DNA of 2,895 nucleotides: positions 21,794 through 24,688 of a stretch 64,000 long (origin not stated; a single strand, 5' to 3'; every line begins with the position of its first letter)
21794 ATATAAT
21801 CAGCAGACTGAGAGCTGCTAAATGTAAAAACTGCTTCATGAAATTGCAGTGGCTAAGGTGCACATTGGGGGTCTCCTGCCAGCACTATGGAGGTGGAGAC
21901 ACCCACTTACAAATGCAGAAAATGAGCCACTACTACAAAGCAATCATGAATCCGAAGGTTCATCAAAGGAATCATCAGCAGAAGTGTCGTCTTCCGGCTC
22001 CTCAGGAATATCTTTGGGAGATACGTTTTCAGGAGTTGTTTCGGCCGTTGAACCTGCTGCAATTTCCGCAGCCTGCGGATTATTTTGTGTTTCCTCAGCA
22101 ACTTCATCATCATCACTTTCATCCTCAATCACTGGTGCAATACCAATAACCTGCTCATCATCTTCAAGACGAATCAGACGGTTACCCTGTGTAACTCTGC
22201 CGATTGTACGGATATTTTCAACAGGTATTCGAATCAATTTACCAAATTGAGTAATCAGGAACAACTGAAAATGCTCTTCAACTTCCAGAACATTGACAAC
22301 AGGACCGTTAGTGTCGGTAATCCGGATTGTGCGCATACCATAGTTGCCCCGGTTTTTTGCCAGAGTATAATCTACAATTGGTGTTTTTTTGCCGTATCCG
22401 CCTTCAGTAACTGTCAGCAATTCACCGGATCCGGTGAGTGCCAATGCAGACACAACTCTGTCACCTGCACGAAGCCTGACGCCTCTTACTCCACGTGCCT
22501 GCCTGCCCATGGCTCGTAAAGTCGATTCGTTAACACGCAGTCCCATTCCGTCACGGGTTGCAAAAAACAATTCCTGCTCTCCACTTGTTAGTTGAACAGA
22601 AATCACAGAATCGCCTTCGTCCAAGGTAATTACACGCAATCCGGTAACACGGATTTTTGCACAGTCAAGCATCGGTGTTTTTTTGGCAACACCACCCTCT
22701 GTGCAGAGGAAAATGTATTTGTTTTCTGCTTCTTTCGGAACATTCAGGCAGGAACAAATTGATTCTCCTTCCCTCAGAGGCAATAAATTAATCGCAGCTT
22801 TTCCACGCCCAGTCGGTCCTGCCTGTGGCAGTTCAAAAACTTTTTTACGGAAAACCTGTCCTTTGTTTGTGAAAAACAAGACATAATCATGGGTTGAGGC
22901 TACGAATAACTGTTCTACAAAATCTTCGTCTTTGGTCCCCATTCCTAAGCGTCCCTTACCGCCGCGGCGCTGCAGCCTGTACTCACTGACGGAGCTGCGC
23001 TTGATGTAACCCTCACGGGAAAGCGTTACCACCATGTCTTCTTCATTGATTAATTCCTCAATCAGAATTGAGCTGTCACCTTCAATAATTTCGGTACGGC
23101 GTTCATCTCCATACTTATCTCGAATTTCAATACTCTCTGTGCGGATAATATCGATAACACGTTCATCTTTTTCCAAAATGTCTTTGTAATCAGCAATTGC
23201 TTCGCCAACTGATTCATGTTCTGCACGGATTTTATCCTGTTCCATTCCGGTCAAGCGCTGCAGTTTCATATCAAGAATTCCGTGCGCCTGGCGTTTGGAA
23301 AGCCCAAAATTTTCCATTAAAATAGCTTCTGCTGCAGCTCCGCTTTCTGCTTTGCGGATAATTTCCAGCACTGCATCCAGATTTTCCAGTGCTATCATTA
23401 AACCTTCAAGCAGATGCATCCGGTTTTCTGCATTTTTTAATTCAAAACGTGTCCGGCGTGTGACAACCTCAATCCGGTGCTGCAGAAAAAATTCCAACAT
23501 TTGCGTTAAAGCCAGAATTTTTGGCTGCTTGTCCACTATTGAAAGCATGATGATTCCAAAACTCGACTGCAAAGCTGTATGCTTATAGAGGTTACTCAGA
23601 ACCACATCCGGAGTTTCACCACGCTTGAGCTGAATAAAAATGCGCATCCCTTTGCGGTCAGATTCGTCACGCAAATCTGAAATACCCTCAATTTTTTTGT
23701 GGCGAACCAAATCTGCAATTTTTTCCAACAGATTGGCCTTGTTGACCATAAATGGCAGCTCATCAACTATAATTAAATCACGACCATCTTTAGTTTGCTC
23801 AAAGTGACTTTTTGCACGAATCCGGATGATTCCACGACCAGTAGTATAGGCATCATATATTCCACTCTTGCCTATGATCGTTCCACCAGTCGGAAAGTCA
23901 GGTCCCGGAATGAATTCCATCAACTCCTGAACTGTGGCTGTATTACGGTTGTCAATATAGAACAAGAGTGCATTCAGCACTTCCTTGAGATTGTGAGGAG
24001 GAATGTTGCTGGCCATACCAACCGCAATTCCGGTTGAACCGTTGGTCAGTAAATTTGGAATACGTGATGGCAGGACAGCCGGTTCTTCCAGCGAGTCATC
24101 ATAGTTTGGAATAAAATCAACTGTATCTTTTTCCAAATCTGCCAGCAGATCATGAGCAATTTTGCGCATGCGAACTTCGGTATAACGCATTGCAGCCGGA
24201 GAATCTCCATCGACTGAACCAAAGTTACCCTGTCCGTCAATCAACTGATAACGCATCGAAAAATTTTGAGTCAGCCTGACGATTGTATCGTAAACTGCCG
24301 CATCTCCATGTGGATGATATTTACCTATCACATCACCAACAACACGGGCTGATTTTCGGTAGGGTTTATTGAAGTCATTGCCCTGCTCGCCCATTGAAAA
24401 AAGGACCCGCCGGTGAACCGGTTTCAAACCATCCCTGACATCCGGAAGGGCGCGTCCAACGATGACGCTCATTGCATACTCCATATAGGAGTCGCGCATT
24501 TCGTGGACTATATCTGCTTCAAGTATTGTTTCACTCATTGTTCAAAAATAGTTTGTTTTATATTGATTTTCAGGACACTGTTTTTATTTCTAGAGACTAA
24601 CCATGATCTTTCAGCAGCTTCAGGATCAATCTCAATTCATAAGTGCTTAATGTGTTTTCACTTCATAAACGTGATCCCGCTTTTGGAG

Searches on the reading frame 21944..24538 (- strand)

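Call 95: search_protein_families(library=pfam, proteins=[window:21944-24538:-], max_evalue=1e-8)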
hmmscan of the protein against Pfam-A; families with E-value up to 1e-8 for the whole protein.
window:21944-24538:- (864 aa): 2 families
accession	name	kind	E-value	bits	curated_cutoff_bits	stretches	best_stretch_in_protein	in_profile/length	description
PF00521.26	DNA_topoisoIV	-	1.5e-162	541.8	31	1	29-468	1-430/432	DNA gyrase/topoisomerase IV, subunit A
PF03989.18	DNA_gyraseA_C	-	3.4e-58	193.3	27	3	655-700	1-46/48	DNA gyrase C-terminal domain, beta-propeller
